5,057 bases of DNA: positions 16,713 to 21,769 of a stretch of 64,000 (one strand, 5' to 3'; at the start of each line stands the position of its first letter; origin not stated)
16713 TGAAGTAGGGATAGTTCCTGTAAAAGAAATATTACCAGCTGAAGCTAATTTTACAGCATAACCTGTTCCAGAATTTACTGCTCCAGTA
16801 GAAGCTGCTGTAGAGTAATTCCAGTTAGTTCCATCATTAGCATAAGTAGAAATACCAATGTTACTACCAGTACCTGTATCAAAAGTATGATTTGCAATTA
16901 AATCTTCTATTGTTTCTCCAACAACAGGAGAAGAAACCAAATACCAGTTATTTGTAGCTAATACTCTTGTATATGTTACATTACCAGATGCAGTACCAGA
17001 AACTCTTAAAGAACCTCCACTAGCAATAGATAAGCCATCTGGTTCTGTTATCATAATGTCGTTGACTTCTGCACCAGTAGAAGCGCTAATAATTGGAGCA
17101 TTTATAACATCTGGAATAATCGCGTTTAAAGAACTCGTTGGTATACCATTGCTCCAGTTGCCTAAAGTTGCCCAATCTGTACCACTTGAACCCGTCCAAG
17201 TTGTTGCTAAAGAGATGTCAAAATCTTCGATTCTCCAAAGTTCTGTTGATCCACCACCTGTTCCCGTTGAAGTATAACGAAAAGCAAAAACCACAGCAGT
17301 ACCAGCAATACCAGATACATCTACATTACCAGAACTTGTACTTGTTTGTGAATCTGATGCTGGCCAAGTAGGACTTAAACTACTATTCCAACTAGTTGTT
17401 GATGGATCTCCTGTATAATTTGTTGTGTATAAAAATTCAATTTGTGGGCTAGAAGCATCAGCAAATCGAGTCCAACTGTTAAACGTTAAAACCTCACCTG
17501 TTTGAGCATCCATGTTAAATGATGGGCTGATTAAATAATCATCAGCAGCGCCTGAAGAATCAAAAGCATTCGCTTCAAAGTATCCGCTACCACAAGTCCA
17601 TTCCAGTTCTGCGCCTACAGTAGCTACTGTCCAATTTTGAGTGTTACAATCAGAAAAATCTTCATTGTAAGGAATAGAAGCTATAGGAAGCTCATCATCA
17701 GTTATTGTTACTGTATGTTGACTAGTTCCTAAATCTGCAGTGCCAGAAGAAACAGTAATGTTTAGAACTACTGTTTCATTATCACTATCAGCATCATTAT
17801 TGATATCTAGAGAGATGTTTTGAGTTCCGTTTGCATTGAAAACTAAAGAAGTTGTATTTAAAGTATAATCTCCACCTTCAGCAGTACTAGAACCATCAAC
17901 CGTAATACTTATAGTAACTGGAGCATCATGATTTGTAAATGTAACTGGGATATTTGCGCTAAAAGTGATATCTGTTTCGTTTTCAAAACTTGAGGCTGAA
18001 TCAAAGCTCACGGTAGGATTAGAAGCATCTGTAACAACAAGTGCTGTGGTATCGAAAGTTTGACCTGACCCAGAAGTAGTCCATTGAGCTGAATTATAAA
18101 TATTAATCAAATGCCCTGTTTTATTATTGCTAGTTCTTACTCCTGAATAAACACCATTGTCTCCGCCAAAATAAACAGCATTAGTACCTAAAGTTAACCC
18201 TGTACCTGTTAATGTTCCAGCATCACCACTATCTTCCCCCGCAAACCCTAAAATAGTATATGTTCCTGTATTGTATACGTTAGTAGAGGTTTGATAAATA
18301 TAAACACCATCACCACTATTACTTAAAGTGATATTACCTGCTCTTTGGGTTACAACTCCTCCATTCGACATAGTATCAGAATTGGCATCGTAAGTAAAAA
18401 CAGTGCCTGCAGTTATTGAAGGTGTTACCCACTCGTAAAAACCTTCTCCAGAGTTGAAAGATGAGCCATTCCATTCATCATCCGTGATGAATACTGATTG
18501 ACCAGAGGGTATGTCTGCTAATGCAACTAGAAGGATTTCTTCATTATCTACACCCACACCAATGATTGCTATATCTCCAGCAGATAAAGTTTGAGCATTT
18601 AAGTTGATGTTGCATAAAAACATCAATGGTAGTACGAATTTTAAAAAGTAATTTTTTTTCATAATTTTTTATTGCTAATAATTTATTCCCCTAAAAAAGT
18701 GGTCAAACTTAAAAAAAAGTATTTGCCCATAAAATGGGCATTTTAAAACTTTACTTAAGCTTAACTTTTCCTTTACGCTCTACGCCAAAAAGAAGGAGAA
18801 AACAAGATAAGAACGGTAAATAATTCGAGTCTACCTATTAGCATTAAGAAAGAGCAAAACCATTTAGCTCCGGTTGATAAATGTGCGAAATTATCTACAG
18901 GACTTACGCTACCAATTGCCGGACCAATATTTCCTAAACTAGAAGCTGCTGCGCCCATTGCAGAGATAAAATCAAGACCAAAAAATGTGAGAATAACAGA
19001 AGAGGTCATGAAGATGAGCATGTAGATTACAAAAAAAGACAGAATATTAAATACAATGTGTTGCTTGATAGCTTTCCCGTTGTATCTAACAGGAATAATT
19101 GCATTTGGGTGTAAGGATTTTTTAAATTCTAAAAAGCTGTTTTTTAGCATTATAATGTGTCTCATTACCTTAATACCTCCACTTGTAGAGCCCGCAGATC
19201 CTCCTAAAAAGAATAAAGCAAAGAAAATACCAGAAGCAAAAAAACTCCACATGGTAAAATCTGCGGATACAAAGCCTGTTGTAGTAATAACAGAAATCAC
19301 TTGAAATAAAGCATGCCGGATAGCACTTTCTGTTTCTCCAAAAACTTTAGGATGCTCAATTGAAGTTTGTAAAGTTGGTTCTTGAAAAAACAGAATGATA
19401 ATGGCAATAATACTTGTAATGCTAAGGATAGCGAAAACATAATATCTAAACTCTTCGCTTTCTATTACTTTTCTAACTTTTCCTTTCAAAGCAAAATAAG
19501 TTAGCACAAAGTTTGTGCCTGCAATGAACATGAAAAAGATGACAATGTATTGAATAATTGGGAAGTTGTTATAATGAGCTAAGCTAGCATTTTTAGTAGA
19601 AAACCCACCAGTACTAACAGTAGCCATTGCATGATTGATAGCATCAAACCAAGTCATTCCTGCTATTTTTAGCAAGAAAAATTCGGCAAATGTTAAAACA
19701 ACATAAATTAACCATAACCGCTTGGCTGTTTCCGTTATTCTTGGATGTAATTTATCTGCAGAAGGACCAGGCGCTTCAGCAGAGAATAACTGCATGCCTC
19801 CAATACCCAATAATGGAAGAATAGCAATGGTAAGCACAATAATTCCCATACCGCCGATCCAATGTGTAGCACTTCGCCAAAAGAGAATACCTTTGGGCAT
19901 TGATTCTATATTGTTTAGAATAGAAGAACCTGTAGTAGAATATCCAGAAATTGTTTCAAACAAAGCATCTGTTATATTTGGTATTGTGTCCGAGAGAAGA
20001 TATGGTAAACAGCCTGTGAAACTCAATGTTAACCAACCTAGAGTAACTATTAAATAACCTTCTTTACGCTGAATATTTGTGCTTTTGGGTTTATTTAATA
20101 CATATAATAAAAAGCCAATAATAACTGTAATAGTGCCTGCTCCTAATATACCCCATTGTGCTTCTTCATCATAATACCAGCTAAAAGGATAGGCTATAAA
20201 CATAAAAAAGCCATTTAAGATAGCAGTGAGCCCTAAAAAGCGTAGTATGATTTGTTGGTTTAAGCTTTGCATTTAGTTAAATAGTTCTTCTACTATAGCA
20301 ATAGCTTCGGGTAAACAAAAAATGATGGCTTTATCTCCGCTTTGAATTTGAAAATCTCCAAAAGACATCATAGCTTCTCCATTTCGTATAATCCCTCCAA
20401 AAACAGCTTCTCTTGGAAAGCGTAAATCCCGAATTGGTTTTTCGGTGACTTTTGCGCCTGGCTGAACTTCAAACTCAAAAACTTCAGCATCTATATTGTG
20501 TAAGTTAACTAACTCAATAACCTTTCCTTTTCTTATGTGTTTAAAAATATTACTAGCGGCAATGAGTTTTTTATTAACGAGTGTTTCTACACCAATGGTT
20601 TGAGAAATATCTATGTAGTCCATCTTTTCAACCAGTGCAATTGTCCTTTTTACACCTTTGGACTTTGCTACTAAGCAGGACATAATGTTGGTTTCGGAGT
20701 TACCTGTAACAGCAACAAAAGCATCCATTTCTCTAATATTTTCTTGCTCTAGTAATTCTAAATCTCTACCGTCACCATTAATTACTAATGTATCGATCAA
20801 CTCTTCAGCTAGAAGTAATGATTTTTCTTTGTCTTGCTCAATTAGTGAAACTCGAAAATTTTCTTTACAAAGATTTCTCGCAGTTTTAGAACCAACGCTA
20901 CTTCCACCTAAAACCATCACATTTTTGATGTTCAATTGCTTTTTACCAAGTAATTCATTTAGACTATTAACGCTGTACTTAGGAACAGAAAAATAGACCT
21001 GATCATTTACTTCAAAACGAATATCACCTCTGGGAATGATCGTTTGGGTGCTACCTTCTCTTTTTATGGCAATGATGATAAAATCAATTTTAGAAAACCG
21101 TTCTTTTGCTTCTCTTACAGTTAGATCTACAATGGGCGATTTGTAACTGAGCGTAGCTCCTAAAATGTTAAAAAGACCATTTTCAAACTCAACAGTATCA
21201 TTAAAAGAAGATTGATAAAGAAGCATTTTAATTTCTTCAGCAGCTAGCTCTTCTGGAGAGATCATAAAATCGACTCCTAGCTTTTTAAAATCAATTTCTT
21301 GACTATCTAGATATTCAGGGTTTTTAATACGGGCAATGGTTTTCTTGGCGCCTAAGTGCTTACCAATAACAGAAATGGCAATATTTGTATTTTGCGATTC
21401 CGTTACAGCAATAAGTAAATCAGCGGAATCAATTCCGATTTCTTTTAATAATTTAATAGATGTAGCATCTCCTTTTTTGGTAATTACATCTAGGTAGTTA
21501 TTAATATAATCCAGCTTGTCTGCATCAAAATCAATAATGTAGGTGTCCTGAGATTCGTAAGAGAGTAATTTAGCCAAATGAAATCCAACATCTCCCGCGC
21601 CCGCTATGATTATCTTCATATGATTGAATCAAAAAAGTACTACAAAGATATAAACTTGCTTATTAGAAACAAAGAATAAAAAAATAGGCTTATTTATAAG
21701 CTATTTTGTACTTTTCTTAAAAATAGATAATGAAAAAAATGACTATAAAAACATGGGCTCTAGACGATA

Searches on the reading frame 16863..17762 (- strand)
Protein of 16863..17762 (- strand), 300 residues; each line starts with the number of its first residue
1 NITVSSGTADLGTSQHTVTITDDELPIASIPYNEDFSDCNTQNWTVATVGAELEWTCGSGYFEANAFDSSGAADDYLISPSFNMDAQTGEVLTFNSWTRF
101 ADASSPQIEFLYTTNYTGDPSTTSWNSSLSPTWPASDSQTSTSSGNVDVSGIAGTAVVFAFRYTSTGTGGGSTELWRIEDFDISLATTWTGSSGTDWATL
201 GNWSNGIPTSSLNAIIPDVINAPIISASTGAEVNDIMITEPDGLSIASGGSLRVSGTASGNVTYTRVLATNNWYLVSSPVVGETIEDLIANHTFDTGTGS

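Call 19: search_protein_families(library=pfam, proteins=[window:16863-17762:-], max_evalue=1)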
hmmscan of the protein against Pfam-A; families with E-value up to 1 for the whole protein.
window:16863-17762:- (300 aa): 1 family
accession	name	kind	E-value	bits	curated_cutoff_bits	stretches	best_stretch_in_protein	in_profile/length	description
PF16409.10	DUF5017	-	1.8e-07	31.3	28.8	1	83-192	55-175/187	Domain of unknown function (DUF5017)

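Call 22: search_protein_families(library=ncbifam, proteins=[window:16863-17762:-], max_evalue=1)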
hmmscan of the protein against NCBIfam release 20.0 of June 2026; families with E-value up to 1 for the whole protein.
window:16863-17762:- (300 aa): 3 families
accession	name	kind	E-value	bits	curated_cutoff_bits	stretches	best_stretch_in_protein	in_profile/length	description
NF038128.1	choice_anch_J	domain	1.5e-10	41.5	30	1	32-180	2-159/162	choice-of-anchor J domain-containing protein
NF052645.1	lipo_M949_1556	subfamily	1.7e-08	33.7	475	1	59-179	333-452/457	M949_1556 family lipoprotein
NF033073.1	LPXTG_double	subfamily_domain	0.08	13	48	1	14-38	17-41/66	doubled motif LPXTG anchor domain-containing protein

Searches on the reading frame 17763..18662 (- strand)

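Call 19: search_protein_families(library=pfam, proteins=[window:17763-18662:-], max_evalue=1)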
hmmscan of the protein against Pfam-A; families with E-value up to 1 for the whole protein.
window:17763-18662:- (300 aa): 2 families
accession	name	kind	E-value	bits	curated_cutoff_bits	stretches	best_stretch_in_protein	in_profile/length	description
PF03160.20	Calx-beta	-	0.00095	19.6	27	1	213-291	3-82/119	Calx-beta domain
PF25564.1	DUF7933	-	0.035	14.5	26.5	1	202-288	6-92/123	Domain of unknown function (DUF7933)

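Call 22: search_protein_families(library=ncbifam, proteins=[window:17763-18662:-], max_evalue=1)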
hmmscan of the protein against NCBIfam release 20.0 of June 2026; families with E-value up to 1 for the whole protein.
window:17763-18662:- (300 aa): 2 families
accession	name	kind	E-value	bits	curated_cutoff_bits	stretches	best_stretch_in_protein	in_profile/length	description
TIGR03000.1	plancto_dom_1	domain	0.11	12.5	43.1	0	65-106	18-59/75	TIGR03000 domain-containing protein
NF011758.0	PRK15211.1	equivalog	0.14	11.3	248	1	264-293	23-51/230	fimbrial chaperone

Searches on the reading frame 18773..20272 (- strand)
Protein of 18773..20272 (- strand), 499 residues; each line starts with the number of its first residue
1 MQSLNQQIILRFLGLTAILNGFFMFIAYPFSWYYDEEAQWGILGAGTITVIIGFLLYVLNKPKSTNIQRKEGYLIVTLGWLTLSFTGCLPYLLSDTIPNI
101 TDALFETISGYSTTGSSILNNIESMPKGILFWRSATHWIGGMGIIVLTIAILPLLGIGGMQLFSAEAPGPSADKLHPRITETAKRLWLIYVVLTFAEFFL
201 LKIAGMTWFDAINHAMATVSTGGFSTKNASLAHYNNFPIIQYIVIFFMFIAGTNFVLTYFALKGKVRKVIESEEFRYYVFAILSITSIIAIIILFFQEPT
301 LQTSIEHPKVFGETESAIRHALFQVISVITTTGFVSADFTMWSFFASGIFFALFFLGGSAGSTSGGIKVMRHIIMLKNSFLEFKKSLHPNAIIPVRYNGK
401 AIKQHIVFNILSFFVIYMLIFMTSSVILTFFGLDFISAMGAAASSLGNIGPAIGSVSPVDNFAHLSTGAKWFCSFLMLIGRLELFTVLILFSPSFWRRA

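Call 93: search_protein_families(library=pfam, proteins=[window:18773-20272:-], max_evalue=0.00001)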
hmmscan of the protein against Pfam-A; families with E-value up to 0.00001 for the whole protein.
window:18773-20272:- (499 aa): 1 family
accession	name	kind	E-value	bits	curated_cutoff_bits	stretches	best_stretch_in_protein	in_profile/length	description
PF02386.22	TrkH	-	8.2e-72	242.7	27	1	45-494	8-498/502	Cation transport protein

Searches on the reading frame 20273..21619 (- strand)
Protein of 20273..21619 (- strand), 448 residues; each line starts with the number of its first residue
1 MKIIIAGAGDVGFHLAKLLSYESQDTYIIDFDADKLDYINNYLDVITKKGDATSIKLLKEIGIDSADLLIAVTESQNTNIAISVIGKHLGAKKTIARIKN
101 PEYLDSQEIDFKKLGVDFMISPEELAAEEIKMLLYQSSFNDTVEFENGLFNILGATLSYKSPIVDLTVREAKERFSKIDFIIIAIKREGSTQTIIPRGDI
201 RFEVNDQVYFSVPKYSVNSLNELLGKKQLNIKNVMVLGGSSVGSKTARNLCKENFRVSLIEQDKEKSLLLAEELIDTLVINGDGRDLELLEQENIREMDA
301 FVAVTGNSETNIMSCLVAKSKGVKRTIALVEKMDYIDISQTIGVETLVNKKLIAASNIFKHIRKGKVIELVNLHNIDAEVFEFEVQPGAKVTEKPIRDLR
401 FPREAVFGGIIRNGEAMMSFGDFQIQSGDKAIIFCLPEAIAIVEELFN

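Call 93: search_protein_families(library=pfam, proteins=[window:20273-21619:-], max_evalue=0.00001)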
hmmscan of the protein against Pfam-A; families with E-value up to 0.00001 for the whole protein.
window:20273-21619:- (448 aa): 3 families
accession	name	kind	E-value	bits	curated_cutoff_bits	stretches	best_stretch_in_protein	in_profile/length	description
PF02254.24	TrkA_N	-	5.8e-47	159.2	23.8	2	234-349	1-115/116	TrkA-N domain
PF02080.26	TrkA_C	-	3.1e-22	78.7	27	2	156-225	5-71/71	TrkA-C domain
PF13241.12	NAD_binding_7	-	9e-08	33.1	22.1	0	228-321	4-85/104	Putative NAD(P)-binding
